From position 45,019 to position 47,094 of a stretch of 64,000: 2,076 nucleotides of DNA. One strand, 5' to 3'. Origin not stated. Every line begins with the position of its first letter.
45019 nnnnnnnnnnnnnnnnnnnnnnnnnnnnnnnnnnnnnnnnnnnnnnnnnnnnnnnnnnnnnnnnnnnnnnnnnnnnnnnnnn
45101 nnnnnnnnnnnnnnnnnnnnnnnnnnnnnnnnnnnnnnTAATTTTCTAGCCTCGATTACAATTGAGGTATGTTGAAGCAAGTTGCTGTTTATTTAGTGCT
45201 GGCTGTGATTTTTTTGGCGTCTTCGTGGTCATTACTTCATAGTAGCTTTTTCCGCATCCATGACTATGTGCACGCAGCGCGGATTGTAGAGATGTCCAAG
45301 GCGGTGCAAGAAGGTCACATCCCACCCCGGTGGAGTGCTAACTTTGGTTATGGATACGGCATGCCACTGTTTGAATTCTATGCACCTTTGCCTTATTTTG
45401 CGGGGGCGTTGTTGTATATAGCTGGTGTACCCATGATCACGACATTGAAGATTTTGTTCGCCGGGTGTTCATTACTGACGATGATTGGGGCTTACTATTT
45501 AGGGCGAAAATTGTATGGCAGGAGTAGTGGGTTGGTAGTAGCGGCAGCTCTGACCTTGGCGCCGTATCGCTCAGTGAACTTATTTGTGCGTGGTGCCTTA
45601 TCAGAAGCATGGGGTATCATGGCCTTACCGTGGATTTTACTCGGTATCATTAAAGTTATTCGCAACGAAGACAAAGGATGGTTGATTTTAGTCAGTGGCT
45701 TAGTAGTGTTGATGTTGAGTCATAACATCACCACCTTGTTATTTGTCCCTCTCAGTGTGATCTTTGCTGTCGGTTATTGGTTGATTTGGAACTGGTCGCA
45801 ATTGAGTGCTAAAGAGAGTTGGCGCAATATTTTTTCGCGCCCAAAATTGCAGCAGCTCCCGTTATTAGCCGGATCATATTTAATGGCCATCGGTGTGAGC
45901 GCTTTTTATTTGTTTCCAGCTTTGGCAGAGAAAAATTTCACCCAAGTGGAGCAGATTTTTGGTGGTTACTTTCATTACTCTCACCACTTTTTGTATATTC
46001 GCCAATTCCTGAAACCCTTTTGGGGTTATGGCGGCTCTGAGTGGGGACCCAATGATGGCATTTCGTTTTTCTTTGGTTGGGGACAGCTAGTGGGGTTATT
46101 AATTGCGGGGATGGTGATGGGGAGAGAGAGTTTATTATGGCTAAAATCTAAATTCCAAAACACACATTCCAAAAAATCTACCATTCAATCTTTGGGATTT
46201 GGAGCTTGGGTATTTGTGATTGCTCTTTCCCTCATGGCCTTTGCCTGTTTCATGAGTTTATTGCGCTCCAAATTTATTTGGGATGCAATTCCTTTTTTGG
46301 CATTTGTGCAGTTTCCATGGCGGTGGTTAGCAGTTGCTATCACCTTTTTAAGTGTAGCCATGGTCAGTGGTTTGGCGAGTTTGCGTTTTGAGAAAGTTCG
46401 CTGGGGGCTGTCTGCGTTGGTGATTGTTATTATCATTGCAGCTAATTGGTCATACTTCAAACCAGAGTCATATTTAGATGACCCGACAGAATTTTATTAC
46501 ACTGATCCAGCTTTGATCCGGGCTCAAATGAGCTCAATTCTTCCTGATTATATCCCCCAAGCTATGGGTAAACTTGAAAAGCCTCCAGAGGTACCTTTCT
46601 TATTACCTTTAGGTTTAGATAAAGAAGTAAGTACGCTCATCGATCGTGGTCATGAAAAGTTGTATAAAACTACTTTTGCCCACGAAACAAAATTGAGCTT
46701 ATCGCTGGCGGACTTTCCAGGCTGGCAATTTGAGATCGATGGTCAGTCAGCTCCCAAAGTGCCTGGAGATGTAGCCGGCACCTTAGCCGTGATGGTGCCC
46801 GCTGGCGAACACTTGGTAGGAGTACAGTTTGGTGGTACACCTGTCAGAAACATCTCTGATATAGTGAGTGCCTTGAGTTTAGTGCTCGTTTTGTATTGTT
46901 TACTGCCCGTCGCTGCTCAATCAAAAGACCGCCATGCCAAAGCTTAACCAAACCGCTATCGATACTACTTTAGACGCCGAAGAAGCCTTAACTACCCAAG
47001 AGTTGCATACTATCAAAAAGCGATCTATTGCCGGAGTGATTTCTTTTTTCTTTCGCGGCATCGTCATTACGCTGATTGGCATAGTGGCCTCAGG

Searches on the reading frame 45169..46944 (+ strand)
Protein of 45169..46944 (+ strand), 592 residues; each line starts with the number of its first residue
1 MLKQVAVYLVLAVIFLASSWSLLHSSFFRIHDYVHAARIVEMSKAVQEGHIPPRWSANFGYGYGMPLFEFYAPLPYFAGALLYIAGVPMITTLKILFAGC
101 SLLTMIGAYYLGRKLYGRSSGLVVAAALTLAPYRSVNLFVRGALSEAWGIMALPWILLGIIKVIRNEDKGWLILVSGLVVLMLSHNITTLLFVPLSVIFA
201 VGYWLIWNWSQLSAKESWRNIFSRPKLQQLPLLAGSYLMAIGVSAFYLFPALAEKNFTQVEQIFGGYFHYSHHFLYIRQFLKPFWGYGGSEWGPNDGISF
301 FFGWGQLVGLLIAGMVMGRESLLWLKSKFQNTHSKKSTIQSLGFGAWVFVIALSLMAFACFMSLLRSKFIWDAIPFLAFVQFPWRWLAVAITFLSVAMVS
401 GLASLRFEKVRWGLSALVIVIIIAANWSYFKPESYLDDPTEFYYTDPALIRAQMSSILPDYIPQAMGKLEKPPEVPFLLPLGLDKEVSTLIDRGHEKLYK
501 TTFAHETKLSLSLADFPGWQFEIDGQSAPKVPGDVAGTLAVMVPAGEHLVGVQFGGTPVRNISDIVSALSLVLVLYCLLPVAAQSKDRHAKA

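Call 6: search_protein_families(library=pfam, proteins=[window:45169-46944:+], max_evalue=0.001)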
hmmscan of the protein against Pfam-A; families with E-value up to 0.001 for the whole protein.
window:45169-46944:+ (592 aa): 0 families

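Call 41: find_related_loci(query=window:45169-46944:+, collection=genome_contigs, flank=10000)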
Query window:45169-46944:+ (592 aa) in genome_contigs; peptide patterns used: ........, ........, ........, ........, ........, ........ (x = any residue, [..] = any of these).
102 stretches matched a pattern; 58 encode a relative of the query (tblastn E <= 1e-3); 58 distinct loci.
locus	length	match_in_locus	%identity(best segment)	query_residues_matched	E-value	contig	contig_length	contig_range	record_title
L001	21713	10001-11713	49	1-578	2e-180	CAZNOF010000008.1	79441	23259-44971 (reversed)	MAG TPA_asm: uncultured Pseudomonadales bacterium isolate SRP170004_co1_5 genome assembly, contig: NODE_349_length_79441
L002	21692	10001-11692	47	1-586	1e-170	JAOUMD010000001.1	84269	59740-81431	MAG: Candidatus Paceibacterota bacterium isolate 8_1_July_SF_Bin25 8_1_July_SF_Bin25_scaffold_57_c1, whole genome shotgu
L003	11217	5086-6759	49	1-578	1e-170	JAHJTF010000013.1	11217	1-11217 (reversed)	MAG: Patescibacteria group bacterium isolate OS_PC_MetaG.mb.40 OS_PC_MetaG.mb.40_k141_114944, whole genome shotgun seque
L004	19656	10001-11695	49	1-586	4e-170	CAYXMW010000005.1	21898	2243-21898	MAG TPA_asm: uncultured Pseudomonadales bacterium isolate SRP191223_co1_89 genome assembly, contig: NODE_2099_length_218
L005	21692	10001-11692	47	2-589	1e-169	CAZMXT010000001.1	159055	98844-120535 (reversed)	MAG TPA_asm: uncultured Pseudomonadales bacterium isolate SRP128246_co1_515 genome assembly, contig: NODE_25_length_1590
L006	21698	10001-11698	48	1-586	2e-169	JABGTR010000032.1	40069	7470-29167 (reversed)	MAG: Candidatus Paceibacterota bacterium isolate SI034_bin135 k141_996483, whole genome shotgun sequence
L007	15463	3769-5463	48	2-586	7e-169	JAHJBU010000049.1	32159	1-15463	MAG: Patescibacteria group bacterium isolate Modern_marine.mb.272 Modern_marine.mb.272_k141_1090699, whole genome shotgu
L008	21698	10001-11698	48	1-586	1e-167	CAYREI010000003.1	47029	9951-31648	MAG TPA_asm: uncultured Pseudomonadales bacterium isolate SRP191223_co1_123 genome assembly, contig: NODE_487_length_470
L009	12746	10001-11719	48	1-587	1e-166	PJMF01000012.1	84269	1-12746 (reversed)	MAG: Candidatus Paceibacterota bacterium isolate Amazon_FNV_2010_13_2_2 contig_75_21632640_length_84269_multi_5_in_2_out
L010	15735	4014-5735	48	1-564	3e-166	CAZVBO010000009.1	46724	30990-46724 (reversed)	MAG TPA_asm: uncultured Pseudomonadales bacterium isolate SRP304446_co1_134 genome assembly, contig: NODE_507_length_467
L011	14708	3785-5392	48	11-569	1e-164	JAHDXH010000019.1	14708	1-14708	MAG: Patescibacteria group bacterium isolate PAT3 NODE_4803_length_14708_cov_6.057190, whole genome shotgun sequence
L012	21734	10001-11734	47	2-587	1e-163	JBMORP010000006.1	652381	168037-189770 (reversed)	MAG: Patescibacteria group bacterium isolate Betzabe_MAG183 MAG183_6, whole genome shotgun sequence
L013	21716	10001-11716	48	4-589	8e-163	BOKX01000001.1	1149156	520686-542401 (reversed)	Patescibacteria group bacterium BroJett032 DNA, sequence1, whole genome shotgun sequence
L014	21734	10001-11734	47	2-587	2e-162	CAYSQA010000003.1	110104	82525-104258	MAG TPA_asm: uncultured Pseudomonadales bacterium isolate SRP170004_co1_586 genome assembly, contig: NODE_190_length_110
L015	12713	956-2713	46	1-588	1e-160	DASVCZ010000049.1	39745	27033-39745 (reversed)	MAG TPA_asm: Patescibacteria group bacterium isolate SMAG_U2020 k141_1658300, whole genome shotgun sequence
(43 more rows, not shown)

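Call 54: search_protein_families(library=pfam, proteins=[window:45169-46944:+], max_evalue=1)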
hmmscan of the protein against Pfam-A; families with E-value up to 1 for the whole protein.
window:45169-46944:+ (592 aa): 3 families
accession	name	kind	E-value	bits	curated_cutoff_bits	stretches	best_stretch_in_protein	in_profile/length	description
PF11847.13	GT-C_AftD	-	0.0053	15.2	26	1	61-190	51-173/661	Alpha-(1->3)-arabinofuranosyltransferase, N-terminal GT-C domain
PF10131.15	PTPS_related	-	0.017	14.1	26.4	1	68-435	1-312/621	6-pyruvoyl-tetrahydropterin synthase related domain; membrane protein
PF13571.11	DUF4133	-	0.58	11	25.2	0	80-124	34-75/91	Domain of unknown function (DUF4133)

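Call 68: find_homologous_proteins(query=window:45169-46944:+, max_evalue=1e-50)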
Query window:45169-46944:+ (592 aa): 925 proteins with E <= 1e-50 among 8000 candidates; the best 120 are listed.
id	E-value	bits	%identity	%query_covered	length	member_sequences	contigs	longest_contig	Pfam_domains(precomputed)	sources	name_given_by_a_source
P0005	0.0e+0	1333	100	100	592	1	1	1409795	-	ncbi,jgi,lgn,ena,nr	ncbi:MAG TPA: hypothetical protein VD999_04665 [Vitreimonas sp.]|nr:hypothetical protein [Vitreimona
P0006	1.2e-247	841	64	99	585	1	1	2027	-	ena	-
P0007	2.2e-193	662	52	99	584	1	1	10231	PF13231.13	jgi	jgi:hypothetical protein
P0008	8.4e-193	660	54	99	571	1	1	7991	PF10131.16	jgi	jgi:hypothetical protein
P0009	9.5e-193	660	53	98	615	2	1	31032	PF09586.17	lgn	-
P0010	1.9e-191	656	53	97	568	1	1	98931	PF10131.16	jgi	jgi:hypothetical protein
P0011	5.0e-186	638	52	97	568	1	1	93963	PF10131.16,PF09586.17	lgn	-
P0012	6.2e-186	638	50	99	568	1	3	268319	PF10131.16,PF11847.14,PF09586.17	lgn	-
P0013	1.1e-184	633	51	98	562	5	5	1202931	PF10131.16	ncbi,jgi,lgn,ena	-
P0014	1.8e-182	626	49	99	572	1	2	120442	-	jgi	jgi:hypothetical protein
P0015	6.2e-182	624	50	94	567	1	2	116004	PF10131.16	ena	-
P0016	6.7e-181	621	50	97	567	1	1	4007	PF10131.16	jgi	jgi:hypothetical protein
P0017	2.0e-180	619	53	94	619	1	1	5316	PF09586.17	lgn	-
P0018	2.8e-180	619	50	96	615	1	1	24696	-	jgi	jgi:hypothetical protein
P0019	3.6e-180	619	50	97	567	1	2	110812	-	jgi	jgi:hypothetical protein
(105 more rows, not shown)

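Call 69: find_encoding_contigs(protein=P0006, flank=5000, max_places=3)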
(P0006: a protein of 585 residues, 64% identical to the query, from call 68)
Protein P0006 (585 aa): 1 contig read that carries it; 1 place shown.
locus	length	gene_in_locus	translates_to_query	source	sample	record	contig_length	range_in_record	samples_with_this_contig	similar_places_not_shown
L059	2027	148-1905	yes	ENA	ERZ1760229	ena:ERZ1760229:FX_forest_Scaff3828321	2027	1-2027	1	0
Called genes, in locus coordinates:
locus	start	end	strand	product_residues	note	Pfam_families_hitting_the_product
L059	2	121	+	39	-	?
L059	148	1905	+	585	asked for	-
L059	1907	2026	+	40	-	?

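Call 70: find_encoding_contigs(protein=P0008, flank=6000, max_places=2)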
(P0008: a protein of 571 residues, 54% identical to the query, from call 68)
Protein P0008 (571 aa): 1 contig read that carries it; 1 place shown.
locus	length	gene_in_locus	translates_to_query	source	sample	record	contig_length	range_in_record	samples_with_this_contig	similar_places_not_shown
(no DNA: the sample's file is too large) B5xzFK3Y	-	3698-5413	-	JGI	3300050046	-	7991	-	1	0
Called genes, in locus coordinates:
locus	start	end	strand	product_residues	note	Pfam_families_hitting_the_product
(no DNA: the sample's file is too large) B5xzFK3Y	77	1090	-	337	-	PF01073:3Beta_HSD, PF01370:Epimerase, PF02719:Polysacc_synt_2, PF04321:RmlD_sub_bind, PF07993:NAD_binding_4, PF13460:NAD_binding_10, PF16363:GDP_Man_Dehyd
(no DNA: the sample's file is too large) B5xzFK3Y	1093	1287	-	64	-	-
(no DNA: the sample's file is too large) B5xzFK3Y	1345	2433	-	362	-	PF03816:LytR_cpsA_psr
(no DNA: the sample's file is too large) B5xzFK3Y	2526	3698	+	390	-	PF07690:MFS_1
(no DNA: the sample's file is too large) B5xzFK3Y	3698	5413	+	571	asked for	PF10131:PTPS_related (faint)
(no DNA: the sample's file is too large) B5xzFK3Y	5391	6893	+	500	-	PF01943:Polysacc_synt, PF13440:Polysacc_synt_3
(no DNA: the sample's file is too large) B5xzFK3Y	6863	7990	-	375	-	?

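Call 71: find_encoding_contigs(protein=P0009, flank=6000, max_places=2)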
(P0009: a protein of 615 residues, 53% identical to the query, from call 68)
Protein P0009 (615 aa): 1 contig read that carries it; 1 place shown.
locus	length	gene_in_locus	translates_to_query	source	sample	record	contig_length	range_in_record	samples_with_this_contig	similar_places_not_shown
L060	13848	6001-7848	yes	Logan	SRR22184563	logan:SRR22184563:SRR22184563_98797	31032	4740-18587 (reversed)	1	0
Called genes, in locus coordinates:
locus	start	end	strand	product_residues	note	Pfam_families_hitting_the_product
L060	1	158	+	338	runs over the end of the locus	PF00574:CLP_protease, PF25145:NfeD1b_N, PF01343:Peptidase_S49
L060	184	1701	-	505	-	-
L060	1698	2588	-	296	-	PF01370:Epimerase, PF04321:RmlD_sub_bind, PF01073:3Beta_HSD, PF16363:GDP_Man_Dehyd, PF02719:Polysacc_synt_2 (weak), PF13460:NAD_binding_10 (weak), PF07993:NAD_binding_4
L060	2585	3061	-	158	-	-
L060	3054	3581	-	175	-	PF00908:dTDP_sugar_isom, PF14667:Polysacc_synt_C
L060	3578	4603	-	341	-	PF01073:3Beta_HSD, PF01370:Epimerase, PF02719:Polysacc_synt_2, PF04321:RmlD_sub_bind, PF07993:NAD_binding_4, PF13460:NAD_binding_10, PF16363:GDP_Man_Dehyd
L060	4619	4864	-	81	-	-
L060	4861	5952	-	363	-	PF03816:LytR_cpsA_psr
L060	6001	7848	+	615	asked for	PF09586:YfhO (faint)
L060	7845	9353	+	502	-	PF01943:Polysacc_synt, PF13440:Polysacc_synt_3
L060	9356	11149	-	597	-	-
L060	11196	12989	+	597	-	PF13231:PMT_2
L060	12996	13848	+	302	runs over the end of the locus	PF00535:Glycos_transf_2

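Call 76: find_encoding_contigs(protein=P0007, flank=6000, max_places=2)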
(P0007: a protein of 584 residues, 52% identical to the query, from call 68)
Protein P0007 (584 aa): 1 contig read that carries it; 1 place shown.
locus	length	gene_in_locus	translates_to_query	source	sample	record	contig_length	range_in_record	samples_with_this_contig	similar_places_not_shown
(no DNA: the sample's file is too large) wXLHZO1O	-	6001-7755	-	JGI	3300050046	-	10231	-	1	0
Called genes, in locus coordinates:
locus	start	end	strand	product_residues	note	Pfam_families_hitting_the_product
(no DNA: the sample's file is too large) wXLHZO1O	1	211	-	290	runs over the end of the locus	PF01370:Epimerase, PF04321:RmlD_sub_bind, PF16363:GDP_Man_Dehyd, PF01073:3Beta_HSD, PF02719:Polysacc_synt_2, PF13460:NAD_binding_10 (faint), PF07993:NAD_binding_4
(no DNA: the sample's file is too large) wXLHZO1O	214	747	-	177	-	PF00908:dTDP_sugar_isom, PF14667:Polysacc_synt_C (weak)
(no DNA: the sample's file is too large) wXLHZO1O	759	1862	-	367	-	PF01073:3Beta_HSD, PF01370:Epimerase, PF02719:Polysacc_synt_2, PF04321:RmlD_sub_bind, PF16363:GDP_Man_Dehyd, PF07993:NAD_binding_4, PF13460:NAD_binding_10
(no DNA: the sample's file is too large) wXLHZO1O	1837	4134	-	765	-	-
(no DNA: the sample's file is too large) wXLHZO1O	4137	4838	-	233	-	PF13641:Glyco_tranf_2_3, PF00535:Glycos_transf_2, PF10111:Glyco_tranf_2_2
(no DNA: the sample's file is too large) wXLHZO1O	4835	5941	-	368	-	PF03816:LytR_cpsA_psr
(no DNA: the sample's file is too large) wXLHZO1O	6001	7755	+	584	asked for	PF13231:PMT_2 (weak)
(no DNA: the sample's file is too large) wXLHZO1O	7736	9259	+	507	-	PF01943:Polysacc_synt, PF13440:Polysacc_synt_3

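Call 77: find_encoding_contigs(protein=P0010, flank=6000, max_places=2)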
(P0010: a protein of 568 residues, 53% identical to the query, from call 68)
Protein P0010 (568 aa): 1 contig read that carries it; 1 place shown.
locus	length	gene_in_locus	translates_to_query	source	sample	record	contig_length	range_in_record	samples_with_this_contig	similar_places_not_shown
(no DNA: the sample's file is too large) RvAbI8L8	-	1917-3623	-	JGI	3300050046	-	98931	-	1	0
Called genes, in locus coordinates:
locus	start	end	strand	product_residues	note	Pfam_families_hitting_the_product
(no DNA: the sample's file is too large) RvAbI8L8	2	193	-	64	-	?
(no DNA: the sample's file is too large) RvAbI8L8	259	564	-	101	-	-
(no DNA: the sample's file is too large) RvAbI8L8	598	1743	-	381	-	PF03816:LytR_cpsA_psr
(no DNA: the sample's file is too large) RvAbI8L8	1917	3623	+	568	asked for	PF10131:PTPS_related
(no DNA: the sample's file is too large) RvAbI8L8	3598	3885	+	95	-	-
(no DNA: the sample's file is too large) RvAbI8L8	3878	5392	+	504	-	PF01943:Polysacc_synt, PF13440:Polysacc_synt_3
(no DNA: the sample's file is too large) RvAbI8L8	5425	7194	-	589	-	-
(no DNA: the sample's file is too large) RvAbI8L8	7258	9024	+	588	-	PF02366:PMT, PF13231:PMT_2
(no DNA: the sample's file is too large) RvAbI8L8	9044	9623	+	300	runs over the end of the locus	PF00535:Glycos_transf_2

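Call 78: find_encoding_contigs(protein=P0017, flank=6000, max_places=2)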
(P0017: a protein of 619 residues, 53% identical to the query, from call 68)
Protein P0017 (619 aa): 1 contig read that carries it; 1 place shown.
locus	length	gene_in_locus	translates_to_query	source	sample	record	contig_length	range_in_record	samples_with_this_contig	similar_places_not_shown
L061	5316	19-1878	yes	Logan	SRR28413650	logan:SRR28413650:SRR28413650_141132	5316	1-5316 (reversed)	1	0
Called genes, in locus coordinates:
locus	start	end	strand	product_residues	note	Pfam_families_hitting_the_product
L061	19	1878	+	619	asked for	PF09586:YfhO (faint)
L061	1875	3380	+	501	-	PF01943:Polysacc_synt, PF13440:Polysacc_synt_3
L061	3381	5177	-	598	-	-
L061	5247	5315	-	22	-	?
